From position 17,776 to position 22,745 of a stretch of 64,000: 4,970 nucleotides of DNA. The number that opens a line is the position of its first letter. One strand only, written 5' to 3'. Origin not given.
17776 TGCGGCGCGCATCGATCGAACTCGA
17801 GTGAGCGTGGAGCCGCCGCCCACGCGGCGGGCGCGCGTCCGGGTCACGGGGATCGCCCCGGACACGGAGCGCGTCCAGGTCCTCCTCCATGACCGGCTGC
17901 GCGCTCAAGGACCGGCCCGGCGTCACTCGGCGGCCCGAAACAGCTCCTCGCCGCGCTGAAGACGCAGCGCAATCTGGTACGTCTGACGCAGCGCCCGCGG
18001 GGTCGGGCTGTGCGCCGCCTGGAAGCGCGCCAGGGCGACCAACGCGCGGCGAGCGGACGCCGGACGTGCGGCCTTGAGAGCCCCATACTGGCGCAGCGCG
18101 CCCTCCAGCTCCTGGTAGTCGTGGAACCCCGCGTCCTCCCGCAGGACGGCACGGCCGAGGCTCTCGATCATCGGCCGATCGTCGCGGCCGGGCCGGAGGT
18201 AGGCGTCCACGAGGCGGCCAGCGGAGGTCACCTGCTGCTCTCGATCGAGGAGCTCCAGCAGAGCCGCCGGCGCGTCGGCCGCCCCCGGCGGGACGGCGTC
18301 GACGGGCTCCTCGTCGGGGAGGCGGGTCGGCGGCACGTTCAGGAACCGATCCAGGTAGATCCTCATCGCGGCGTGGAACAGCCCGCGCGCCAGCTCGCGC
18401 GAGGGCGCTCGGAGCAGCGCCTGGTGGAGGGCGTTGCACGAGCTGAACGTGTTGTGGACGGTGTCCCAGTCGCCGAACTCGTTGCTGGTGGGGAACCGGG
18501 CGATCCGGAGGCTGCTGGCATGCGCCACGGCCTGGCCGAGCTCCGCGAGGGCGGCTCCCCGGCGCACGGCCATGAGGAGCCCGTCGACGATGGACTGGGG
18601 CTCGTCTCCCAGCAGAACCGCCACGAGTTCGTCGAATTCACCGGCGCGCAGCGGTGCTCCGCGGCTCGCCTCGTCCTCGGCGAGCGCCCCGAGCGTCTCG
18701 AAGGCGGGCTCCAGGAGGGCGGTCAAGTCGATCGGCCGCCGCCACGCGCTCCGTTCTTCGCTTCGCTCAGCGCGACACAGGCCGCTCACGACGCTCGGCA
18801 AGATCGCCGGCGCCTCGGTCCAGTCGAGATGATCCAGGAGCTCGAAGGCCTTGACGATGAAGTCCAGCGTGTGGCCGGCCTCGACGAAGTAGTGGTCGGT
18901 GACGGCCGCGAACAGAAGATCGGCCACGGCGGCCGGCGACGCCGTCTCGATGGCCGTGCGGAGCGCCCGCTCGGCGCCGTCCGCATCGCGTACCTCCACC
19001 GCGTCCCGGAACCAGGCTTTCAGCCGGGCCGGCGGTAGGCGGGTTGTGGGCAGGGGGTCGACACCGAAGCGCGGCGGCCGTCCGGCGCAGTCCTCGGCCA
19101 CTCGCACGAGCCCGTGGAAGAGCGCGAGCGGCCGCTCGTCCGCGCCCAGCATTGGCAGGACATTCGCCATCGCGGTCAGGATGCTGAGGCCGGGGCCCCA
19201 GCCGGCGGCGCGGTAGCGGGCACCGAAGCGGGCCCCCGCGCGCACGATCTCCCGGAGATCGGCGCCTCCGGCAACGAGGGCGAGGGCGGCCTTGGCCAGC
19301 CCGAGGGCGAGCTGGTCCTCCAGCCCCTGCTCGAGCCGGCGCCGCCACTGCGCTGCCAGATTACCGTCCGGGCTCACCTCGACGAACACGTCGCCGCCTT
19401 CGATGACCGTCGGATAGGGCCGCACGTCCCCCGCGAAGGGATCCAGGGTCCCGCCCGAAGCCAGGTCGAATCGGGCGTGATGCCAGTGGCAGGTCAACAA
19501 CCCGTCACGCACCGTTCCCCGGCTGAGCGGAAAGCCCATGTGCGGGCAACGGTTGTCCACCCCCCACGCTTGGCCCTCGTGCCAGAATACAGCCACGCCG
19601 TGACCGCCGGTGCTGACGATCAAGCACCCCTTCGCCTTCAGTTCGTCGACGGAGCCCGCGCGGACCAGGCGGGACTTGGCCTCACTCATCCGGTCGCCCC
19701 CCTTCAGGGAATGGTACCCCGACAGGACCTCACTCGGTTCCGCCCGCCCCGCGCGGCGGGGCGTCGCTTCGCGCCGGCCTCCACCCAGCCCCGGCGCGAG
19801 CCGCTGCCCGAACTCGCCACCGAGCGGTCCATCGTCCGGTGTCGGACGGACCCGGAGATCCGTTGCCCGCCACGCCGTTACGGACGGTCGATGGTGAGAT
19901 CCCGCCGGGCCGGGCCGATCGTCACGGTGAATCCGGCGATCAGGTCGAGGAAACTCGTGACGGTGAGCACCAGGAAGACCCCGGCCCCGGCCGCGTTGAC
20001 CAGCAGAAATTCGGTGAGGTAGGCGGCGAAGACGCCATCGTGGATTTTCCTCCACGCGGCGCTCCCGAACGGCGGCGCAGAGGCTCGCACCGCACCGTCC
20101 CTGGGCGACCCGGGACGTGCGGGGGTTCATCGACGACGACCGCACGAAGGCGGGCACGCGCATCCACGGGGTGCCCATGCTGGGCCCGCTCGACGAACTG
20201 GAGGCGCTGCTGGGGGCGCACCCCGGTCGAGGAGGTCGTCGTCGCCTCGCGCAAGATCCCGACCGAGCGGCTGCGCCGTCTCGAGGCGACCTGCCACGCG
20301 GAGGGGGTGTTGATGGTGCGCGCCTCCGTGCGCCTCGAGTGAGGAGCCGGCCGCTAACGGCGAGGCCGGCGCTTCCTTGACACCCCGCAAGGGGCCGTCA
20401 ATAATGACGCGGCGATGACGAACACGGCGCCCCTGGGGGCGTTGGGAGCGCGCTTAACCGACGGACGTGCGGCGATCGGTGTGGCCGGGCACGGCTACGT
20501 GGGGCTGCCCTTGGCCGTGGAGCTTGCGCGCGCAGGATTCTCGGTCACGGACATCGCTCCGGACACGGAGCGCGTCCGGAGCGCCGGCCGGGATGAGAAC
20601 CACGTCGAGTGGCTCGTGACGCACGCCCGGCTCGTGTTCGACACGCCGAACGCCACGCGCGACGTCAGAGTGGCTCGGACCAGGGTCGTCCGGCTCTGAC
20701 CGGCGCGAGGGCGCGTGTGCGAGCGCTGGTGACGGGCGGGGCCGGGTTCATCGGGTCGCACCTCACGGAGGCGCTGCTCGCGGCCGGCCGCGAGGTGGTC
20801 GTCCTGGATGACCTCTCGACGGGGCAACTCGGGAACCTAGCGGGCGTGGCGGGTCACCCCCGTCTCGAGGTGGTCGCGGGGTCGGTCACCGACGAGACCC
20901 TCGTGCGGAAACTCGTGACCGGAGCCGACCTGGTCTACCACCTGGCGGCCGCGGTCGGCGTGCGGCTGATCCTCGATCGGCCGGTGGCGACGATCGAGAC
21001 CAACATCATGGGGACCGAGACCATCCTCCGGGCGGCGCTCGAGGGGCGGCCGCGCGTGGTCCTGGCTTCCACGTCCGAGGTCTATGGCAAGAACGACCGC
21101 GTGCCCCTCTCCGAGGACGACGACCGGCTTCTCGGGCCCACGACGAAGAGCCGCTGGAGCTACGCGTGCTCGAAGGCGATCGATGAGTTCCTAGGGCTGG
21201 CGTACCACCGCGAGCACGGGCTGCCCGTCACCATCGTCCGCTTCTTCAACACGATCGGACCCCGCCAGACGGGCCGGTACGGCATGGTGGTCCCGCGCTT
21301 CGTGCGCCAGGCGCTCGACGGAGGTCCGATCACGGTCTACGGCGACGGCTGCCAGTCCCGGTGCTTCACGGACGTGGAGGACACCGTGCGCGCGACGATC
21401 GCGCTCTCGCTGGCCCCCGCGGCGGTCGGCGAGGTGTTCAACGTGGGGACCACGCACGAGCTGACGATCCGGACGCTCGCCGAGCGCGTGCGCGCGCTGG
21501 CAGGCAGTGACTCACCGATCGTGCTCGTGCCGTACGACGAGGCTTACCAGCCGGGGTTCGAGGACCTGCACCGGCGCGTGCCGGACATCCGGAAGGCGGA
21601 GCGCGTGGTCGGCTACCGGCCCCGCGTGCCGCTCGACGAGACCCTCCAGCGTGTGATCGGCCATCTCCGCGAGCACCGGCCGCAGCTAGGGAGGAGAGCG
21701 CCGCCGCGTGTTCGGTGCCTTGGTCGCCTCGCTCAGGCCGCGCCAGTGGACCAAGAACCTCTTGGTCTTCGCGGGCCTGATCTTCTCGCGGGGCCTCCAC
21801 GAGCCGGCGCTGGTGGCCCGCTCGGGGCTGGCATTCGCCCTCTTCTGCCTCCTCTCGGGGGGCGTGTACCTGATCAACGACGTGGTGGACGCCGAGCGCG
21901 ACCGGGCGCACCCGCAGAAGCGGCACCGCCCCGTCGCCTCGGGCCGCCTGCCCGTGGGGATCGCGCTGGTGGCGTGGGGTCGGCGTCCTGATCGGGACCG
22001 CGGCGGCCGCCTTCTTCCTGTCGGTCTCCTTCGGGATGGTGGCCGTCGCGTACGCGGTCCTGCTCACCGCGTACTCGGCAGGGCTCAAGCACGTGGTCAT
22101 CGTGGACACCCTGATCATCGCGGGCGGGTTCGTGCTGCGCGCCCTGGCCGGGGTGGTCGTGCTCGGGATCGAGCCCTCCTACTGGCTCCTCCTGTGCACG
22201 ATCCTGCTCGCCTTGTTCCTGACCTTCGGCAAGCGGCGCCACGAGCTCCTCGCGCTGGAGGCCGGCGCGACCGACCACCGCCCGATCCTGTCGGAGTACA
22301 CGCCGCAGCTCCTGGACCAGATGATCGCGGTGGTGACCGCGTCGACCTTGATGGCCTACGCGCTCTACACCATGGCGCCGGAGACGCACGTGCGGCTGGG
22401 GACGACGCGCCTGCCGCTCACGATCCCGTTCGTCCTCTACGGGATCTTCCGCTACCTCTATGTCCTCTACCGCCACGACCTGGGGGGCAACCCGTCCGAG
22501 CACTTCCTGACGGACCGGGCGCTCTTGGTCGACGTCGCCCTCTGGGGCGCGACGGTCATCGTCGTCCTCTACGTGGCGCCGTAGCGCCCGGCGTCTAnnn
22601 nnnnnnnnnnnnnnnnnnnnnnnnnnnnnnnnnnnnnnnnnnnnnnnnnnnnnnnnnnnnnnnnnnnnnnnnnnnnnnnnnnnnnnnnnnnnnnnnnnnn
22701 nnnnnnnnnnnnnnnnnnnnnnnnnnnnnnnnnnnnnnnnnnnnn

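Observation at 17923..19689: Rieske [2Fe-2S] protein with large uncharacterised C-terminal domain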

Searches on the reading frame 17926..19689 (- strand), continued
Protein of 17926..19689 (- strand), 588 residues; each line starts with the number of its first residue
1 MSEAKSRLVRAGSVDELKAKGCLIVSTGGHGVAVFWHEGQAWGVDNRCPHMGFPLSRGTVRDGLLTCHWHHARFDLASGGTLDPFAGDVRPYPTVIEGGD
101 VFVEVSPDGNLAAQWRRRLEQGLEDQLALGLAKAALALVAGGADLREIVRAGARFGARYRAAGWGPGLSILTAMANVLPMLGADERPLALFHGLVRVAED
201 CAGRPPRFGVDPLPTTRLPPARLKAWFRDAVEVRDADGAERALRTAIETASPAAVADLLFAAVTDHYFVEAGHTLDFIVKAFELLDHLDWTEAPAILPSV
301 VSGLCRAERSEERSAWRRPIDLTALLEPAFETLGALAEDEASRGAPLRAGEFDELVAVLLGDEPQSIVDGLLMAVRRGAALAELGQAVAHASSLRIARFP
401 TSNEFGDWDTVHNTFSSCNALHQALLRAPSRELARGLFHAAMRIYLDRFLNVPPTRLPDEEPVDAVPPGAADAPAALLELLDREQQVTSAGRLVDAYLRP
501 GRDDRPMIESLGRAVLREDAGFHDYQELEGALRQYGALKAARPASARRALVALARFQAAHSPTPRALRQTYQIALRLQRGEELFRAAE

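Call 98: find_encoding_contigs(protein=P0408, flank=5000, max_places=2)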
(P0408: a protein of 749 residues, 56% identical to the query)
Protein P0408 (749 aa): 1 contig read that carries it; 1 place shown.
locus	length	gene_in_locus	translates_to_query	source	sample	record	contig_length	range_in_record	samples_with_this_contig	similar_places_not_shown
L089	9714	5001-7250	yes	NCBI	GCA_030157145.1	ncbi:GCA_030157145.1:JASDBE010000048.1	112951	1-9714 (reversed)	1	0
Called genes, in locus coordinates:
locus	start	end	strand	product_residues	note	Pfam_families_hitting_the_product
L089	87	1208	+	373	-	PF01408:GFO_IDH_MocA, PF22725:GFO_IDH_MocA_C3, PF02894:GFO_IDH_MocA_C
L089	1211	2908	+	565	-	PF05960:DUF885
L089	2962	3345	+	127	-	PF01381:HTH_3 (weak), PF09722:Xre_MbcA_ParS_C (faint)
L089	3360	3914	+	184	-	PF08808:RES (weak)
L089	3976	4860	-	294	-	PF01149:Fapy_DNA_glyco, PF06831:H2TH, PF06827:zf-FPG_IleRS (weak)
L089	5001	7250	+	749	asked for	PF00355:Rieske, PF13806:Rieske_2, PF22543:Rieske_4 (weak), PF00211:Guanylate_cyc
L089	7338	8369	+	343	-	PF10092:DUF2330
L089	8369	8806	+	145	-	PF13473:Cupredoxin_1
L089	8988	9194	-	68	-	PF00313:CSD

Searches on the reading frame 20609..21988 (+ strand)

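Call 74: search_protein_families(library=pfam, proteins=[window:20609-21988:+], max_evalue=0.001)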
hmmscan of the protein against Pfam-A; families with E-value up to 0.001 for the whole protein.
window:20609-21988:+ (460 aa): 8 families
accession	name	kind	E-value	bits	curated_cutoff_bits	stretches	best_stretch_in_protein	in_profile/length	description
PF01370.27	Epimerase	-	1.9e-56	191.6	20.9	1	39-280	1-240/240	NAD dependent epimerase/dehydratase family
PF16363.11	GDP_Man_Dehyd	-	3.8e-56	191.4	27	1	40-348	1-331/332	GDP-mannose 4,6 dehydratase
PF02719.21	Polysacc_synt_2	-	5.4e-20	72.2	20.2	2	40-155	2-128/293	Polysaccharide biosynthesis protein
PF07993.18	NAD_binding_4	-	4.3e-14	52.7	20.1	1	87-223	64-215/258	Male sterility protein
PF01073.25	3Beta_HSD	-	6.2e-14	52.1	22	1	40-193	1-154/280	3-beta hydroxysteroid dehydrogenase/isomerase family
PF13460.12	NAD_binding_10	-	3.5e-09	37.2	27.2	1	43-214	1-145/184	NAD(P)H-binding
PF04321.23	RmlD_sub_bind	-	1.5e-06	27.9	27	1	38-302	2-235/287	RmlD substrate binding domain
PF05368.20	NmrA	-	0.00036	20.7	27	1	40-114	6-78/298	NmrA-like family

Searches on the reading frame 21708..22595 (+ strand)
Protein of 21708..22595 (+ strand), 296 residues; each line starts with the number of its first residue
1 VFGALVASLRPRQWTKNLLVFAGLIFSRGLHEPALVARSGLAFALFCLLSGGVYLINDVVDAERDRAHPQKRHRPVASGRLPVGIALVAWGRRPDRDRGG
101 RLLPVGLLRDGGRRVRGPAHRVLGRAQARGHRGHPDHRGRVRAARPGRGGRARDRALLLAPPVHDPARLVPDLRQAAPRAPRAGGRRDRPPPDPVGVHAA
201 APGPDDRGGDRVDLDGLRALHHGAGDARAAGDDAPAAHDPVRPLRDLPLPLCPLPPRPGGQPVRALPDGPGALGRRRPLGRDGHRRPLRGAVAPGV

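Call 74: search_protein_families(library=pfam, proteins=[window:21708-22595:+], max_evalue=0.001)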
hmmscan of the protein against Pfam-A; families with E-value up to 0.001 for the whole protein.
window:21708-22595:+ (296 aa): 1 family
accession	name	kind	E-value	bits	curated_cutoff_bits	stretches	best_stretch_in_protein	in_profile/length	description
PF01040.23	UbiA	-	8.5e-10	38.8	34.2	1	20-88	5-71/250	UbiA prenyltransferase family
